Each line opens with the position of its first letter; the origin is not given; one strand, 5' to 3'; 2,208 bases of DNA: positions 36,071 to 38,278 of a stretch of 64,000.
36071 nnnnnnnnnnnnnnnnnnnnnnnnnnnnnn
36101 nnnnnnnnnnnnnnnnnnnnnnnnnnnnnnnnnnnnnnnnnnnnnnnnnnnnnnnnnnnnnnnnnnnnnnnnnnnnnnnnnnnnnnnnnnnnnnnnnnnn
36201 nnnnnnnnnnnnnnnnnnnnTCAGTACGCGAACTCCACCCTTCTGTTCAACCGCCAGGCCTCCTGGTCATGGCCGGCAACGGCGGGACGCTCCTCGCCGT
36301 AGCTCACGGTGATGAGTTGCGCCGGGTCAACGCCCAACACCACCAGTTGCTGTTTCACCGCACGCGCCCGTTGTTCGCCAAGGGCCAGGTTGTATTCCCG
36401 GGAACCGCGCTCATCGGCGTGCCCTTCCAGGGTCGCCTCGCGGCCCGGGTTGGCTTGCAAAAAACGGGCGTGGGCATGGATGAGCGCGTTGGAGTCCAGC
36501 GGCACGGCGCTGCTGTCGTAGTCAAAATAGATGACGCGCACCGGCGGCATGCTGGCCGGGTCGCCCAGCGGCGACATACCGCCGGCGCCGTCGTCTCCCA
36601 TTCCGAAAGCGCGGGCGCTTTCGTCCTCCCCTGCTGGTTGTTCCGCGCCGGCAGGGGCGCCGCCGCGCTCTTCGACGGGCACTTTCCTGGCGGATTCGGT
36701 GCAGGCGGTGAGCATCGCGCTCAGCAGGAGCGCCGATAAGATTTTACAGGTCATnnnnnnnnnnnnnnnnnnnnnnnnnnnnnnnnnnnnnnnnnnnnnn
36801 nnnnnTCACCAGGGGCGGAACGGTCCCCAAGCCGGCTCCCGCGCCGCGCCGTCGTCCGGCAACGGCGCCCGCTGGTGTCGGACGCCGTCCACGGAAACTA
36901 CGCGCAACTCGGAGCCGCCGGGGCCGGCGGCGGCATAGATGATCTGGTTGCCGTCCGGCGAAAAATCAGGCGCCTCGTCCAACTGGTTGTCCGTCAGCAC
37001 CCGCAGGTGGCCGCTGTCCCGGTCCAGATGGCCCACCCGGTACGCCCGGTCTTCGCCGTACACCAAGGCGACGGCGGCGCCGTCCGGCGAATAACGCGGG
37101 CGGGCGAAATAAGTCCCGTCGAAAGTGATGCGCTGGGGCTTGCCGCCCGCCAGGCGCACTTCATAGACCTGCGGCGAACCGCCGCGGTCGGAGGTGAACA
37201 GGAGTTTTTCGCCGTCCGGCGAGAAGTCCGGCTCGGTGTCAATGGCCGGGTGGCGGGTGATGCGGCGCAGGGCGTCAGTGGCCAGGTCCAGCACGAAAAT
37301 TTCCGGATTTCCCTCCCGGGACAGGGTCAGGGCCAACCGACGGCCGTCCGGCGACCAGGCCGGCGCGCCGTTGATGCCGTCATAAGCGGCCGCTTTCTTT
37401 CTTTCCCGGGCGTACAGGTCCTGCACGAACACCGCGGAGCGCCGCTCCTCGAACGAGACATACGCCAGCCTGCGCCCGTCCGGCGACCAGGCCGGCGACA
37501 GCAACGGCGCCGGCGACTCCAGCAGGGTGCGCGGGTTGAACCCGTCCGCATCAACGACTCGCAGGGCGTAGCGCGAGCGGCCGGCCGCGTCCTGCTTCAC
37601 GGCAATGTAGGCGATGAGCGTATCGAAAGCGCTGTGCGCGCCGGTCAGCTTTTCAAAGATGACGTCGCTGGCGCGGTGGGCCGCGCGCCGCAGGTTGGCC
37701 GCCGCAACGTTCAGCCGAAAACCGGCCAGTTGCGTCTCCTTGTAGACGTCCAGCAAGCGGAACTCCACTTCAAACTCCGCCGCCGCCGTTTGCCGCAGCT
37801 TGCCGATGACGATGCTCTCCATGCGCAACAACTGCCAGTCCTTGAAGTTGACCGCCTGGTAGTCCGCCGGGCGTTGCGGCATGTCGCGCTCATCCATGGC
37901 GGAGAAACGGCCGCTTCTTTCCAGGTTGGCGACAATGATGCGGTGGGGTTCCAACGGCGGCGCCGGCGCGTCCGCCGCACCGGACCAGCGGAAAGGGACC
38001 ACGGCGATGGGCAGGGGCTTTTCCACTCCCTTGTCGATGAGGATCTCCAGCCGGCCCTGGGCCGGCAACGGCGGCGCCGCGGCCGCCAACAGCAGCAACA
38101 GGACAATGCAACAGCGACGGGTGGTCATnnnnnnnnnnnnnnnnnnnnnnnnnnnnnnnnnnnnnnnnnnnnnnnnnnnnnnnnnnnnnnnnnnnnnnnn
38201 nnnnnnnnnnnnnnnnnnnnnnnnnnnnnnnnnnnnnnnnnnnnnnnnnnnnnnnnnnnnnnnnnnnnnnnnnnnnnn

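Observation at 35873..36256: pal/cpoB junction triplicated; extra copies encode 42-aa CpoB-signal-peptide::Pal-C-terminus chimeras in a TGATG coupling chain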

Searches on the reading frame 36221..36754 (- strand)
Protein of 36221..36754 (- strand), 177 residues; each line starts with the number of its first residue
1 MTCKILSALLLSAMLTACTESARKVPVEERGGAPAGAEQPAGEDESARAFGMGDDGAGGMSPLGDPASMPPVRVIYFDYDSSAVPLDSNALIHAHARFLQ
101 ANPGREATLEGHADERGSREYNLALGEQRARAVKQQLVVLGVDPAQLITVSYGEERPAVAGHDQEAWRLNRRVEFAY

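Call 6: find_related_loci(query=window:36224-36754:-, collection=genome_contigs, flank=3000)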
Query window:36224-36754:- (177 aa) in genome_contigs; peptide patterns used: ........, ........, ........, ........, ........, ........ (x = any residue, [..] = any of these).
600 stretches matched a pattern (row limit reached: there are more); 582 encode a relative of the query (tblastn E <= 1e-3); the best 80 are kept; 80 distinct loci.
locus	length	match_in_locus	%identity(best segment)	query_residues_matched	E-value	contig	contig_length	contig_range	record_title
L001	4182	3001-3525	51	1-174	1e-52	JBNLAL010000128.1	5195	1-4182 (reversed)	MAG: Gammaproteobacteria bacterium isolate C2.bin.53.permissive NODE_128_length_5195_cov_3.119969, whole genome shotgun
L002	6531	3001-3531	50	4-177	5e-50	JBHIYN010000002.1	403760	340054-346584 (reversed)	MAG: Gammaproteobacteria bacterium isolate MAG77 WDNA06_bin.19.orig_2, whole genome shotgun sequence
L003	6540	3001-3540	47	1-177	2e-47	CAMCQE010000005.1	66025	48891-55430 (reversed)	MAG: Klebsiella pneumoniae isolate MaE-04nov19-357 genome assembly, contig: MaE-04nov19-C311, whole genome shotgun seque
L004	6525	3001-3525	51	2-177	1e-44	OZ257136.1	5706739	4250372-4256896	MAG: Gammaproteobacteria bacterium isolate 9b6e0e2b-a66d-4ea8-b25a-e015b4890f72 genome assembly, chromosome: 1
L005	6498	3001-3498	45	12-177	7e-44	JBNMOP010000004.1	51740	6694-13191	MAG: Gammaproteobacteria bacterium isolate 3300054698_19 Ga0535670_0000566, whole genome shotgun sequence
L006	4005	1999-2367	59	55-177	2e-43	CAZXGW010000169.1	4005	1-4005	MAG TPA_asm: uncultured Enterobacteriaceae bacterium isolate binchicken_co21_300 genome assembly, contig: NODE_34945_len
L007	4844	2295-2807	47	4-177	8e-43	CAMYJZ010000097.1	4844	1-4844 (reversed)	MAG: uncultured Ectothiorhodospiraceae bacterium isolate ES_M_Gamma_051 genome assembly, contig: scaffold_9230, whole ge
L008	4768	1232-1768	48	4-177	2e-42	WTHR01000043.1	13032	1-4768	MAG: Gammaproteobacteria bacterium isolate PL34864bin_11 NODE_2005_length_13032_cov_7.833552, whole genome shotgun seque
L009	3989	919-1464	45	4-177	5e-42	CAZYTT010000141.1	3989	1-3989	MAG TPA_asm: uncultured Gammaproteobacteria bacterium isolate binchicken_co275_206 genome assembly, contig: NODE_46349_l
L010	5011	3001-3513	44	6-177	3e-41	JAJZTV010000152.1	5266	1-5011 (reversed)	MAG: Proteobacteria bacterium isolate SKS3.bin91 NODE_26853_length_5266_cov_2.576766, whole genome shotgun sequence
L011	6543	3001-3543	44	4-177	4e-41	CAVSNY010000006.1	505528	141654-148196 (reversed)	MAG: uncultured Gammaproteobacteria bacterium isolate MFD03066.bin.1.24 genome assembly, contig: contig_25448, whole gen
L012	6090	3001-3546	46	6-177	4e-40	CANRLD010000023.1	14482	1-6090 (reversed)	MAG: uncultured Methylophaga sp. isolate Lapin-020__bin44 genome assembly, contig: Lapin-020__NODE_5758_length_14482_cov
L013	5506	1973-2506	43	5-177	5e-40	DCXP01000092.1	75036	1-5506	MAG TPA_asm: Proteobacteria bacterium UBA2133 UBA2133_contig_3852, whole genome shotgun sequence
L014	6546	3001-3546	38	3-177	3e-39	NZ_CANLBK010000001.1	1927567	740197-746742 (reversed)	Uncultured Marinobacter sp. isolate 3-1899-Z.fasta NODE_1, whole genome shotgun sequence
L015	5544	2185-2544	52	58-177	2e-38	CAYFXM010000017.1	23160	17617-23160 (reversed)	MAG TPA_asm: uncultured Actibacterium sp. isolate ERP108616_co2_226 genome assembly, contig: NODE_3090_length_23160_cov_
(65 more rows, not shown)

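Call 9: find_encoding_contigs(protein=window:36221-36754:-, flank=4000)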
Protein window:36221-36754:- (177 aa): 1 contig read that carries it; 1 place shown.
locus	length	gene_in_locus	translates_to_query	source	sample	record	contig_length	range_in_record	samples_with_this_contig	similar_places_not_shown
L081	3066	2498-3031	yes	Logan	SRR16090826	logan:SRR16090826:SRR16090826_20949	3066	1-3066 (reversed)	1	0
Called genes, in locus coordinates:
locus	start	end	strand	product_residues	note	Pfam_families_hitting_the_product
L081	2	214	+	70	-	?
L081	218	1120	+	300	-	PF13103:TonB_2, PF03544:TonB_C (faint)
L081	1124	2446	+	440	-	PF04052:TolB_N, PF26550:Tricorn_2nd, PF25174:Beta-prop_THOC3 (faint), PF07676:PD40 (weak), PF00930:DPPIV_N (faint), PF26549:Tricorn_N (weak), PF07676:PD40, PF26549:Tricorn_N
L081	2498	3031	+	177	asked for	PF00691:OmpA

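Call 13: find_related_loci(query=window:36224-36754:-, collection=metagenome_contigs, flank=3000)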
Query window:36224-36754:- (177 aa) in metagenome_contigs; peptide patterns used: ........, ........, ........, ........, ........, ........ (x = any residue, [..] = any of these).
600 stretches matched a pattern (row limit reached: there are more); 586 encode a relative of the query (tblastn E <= 1e-3); the best 80 are kept; 80 distinct loci.
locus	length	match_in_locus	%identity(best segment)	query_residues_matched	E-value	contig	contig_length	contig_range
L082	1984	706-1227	49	1-177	1e-50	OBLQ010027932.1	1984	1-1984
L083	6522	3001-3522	49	4-177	6e-48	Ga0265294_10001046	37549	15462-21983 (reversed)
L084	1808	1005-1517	45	1-172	5e-45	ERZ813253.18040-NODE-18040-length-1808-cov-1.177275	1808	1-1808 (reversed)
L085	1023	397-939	46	2-177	1e-46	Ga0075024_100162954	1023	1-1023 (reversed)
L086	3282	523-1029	50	4-177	5e-43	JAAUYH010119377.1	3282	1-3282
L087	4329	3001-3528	42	2-177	2e-41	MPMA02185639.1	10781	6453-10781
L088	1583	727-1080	53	60-177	3e-42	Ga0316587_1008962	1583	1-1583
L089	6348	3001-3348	58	62-177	5e-41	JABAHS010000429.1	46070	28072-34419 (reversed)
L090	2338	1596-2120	42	4-177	1e-40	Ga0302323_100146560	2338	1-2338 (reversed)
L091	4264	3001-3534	43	5-177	6e-39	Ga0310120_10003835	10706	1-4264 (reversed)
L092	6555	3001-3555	41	1-177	1e-38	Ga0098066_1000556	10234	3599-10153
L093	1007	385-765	54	51-177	2e-40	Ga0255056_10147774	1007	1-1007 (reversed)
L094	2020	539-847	59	75-177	1e-38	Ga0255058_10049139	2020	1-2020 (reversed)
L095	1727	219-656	49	32-177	2e-38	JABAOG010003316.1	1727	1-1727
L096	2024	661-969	58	75-177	2e-37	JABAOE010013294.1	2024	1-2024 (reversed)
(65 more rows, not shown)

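Call 14: find_homologous_proteins(query=window:36224-36754:-, max_evalue=1e-20)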
Query window:36224-36754:- (177 aa): 7201 proteins with E <= 1e-20 among 8000 candidates; the best 120 are listed.
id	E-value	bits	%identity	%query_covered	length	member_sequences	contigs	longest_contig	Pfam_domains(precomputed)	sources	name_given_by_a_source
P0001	4.2e-111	387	100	100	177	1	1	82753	PF00691.26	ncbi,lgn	-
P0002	1.4e-94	333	86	100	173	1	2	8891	PF00691.26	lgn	-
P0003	1.2e-55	206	60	100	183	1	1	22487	PF00691.26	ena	-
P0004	1.8e-55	206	61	100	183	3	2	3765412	PF00691.26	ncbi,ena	-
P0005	2.0e-52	196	55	100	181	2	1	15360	PF00691.26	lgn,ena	-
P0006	2.3e-52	195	57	100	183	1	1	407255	PF00691.26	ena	-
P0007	4.8e-52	194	58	100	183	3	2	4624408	PF00691.26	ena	-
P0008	6.0e-52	194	56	100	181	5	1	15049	PF00691.26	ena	-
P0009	6.6e-52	194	58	100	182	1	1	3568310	PF00691.26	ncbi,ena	-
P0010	9.8e-52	193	57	100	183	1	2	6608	PF00691.26,PF23964.2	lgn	-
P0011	2.0e-51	192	57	100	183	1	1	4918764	PF00691.26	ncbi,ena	-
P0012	2.8e-51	192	56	100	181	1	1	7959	PF00691.26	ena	-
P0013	4.0e-51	191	57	100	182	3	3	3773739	PF00691.26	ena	-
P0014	6.4e-51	191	56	100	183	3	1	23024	PF00691.26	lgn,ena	-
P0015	8.3e-51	190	56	100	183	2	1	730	PF00691.26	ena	-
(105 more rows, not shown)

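Call 15: find_encoding_contigs(protein=P0002, flank=5000)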
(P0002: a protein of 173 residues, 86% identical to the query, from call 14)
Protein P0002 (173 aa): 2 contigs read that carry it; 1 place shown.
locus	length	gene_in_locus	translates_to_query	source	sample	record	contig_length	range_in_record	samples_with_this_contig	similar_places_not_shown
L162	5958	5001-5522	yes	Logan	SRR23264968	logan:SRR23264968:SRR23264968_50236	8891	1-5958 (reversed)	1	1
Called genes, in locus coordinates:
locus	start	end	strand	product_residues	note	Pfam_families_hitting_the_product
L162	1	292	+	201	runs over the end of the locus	PF01330:RuvA_N, PF00633:HHH (faint), PF14520:HHH_5, PF21176:RecR_HhH (faint), PF07499:RuvA_C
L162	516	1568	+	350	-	PF05496:RuvB_N, PF00004:AAA, PF07728:AAA_5 (faint), PF17864:AAA_lid_4, PF05491:WHD_RuvB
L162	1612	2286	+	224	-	PF01618:MotA_ExbB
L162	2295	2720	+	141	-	PF02472:ExbD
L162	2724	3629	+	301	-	PF13103:TonB_2 (weak), PF03544:TonB_C (weak)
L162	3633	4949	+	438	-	PF04052:TolB_N, PF26550:Tricorn_2nd, PF07676:PD40 (weak), PF25174:Beta-prop_THOC3 (faint), PF07676:PD40, PF26549:Tricorn_N (weak), PF07676:PD40, PF26549:Tricorn_N, +1 more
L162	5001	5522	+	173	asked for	PF00691:OmpA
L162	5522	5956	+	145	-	?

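Call 16: find_encoding_contigs(protein=P0004, flank=3000, max_places=2)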
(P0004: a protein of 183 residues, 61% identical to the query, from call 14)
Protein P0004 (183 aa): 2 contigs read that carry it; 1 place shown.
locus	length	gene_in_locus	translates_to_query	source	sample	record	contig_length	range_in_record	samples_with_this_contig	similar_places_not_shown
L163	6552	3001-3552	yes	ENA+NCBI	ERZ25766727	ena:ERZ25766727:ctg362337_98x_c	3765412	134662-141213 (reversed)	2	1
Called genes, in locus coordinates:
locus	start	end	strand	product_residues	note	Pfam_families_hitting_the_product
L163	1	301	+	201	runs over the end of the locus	PF01618:MotA_ExbB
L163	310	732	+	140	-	PF02472:ExbD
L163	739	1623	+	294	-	PF13103:TonB_2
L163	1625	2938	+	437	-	PF04052:TolB_N, PF26550:Tricorn_2nd (weak), PF00930:DPPIV_N (faint), PF07676:PD40, PF26549:Tricorn_N, PF26550:Tricorn_2nd, PF07676:PD40, PF26549:Tricorn_N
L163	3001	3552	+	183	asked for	PF00691:OmpA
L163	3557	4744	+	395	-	PF16331:TolA_bind_tri, PF07719:TPR_2 (faint), PF13525:YfiO (weak), PF14559:TPR_19 (faint), PF13428:TPR_14 (faint), PF13432:TPR_16 (weak), PF13174:TPR_6 (weak)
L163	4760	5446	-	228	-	PF00483:NTP_transferase, PF12804:NTP_transf_3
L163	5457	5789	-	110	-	PF00893:Multi_Drug_Res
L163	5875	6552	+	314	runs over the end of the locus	PF01699:Na_Ca_ex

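Call 36: find_encoding_contigs(protein=P0002, flank=10000, max_places=4)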
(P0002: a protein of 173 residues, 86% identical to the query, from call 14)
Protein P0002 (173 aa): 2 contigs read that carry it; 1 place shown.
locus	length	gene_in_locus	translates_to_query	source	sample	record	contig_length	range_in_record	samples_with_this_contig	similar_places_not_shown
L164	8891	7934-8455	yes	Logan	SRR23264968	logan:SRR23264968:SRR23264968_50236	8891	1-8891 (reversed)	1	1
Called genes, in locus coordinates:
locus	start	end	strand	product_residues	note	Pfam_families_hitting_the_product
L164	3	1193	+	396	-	?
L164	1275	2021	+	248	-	PF20772:TACO1_YebC_N, PF01709:Transcrip_reg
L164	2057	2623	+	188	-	PF02075:RuvC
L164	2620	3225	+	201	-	PF01330:RuvA_N, PF00633:HHH (faint), PF14520:HHH_5, PF21176:RecR_HhH (faint), PF07499:RuvA_C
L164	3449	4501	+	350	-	PF05496:RuvB_N, PF00004:AAA, PF07728:AAA_5 (faint), PF17864:AAA_lid_4, PF05491:WHD_RuvB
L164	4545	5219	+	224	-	PF01618:MotA_ExbB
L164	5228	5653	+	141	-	PF02472:ExbD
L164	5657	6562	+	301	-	PF13103:TonB_2 (weak), PF03544:TonB_C (weak)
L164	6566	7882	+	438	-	PF04052:TolB_N, PF26550:Tricorn_2nd, PF07676:PD40 (weak), PF25174:Beta-prop_THOC3 (faint), PF07676:PD40, PF26549:Tricorn_N (weak), PF07676:PD40, PF26549:Tricorn_N, +1 more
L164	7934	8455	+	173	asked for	PF00691:OmpA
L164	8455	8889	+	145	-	?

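Call 54: list_cluster_members(proteins=[P0001, P0002, P0004])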
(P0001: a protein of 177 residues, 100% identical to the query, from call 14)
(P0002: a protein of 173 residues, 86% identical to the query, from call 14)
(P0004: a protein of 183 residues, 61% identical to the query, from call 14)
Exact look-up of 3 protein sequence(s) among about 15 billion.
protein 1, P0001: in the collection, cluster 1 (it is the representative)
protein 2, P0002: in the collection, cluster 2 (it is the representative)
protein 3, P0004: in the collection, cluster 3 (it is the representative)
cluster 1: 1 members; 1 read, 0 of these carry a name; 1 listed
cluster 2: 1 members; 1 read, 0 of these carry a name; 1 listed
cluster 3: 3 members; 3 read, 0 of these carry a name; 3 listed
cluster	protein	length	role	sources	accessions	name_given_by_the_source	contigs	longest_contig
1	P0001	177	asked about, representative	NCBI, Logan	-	-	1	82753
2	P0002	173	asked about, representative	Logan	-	-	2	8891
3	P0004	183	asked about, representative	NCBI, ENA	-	-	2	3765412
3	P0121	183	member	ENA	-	-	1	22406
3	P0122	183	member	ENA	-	-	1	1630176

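Call 60: search_protein_families(library=pfam, proteins=[window:36224-36754:-], max_evalue=0.01)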
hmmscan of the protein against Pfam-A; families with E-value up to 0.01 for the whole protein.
window:36224-36754:- (177 aa): 1 family
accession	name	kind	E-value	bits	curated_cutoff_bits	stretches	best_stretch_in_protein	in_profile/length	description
PF00691.25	OmpA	-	7.2e-18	65.2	27.2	1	76-166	1-93/98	OmpA family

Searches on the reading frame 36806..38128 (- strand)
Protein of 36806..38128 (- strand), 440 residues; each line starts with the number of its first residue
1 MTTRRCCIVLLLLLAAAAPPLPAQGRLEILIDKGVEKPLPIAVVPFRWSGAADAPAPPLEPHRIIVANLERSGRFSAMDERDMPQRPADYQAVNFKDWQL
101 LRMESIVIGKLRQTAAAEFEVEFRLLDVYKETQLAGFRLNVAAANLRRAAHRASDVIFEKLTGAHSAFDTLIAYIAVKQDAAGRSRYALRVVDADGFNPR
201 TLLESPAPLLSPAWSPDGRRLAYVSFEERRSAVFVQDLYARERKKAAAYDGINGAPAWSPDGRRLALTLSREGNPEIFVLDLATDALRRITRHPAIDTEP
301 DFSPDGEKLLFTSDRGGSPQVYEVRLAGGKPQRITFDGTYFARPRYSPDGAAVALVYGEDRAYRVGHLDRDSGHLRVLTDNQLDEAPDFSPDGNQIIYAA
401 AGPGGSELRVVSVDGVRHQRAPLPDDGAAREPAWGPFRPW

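Call 10: find_encoding_contigs(protein=window:36806-38128:-, flank=4000)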
Protein window:36806-38128:- (440 aa): 1 contig read that carries it; 1 place shown.
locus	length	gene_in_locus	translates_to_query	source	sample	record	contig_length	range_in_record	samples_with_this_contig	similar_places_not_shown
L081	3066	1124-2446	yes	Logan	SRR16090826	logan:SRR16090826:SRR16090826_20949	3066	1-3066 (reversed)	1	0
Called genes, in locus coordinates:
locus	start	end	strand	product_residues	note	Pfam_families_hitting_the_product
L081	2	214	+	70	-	?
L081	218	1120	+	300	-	PF13103:TonB_2, PF03544:TonB_C (faint)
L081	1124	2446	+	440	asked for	PF04052:TolB_N, PF26550:Tricorn_2nd, PF25174:Beta-prop_THOC3 (faint), PF07676:PD40 (weak), PF00930:DPPIV_N (faint), PF26549:Tricorn_N (weak), PF07676:PD40, PF26549:Tricorn_N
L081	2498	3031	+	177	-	PF00691:OmpA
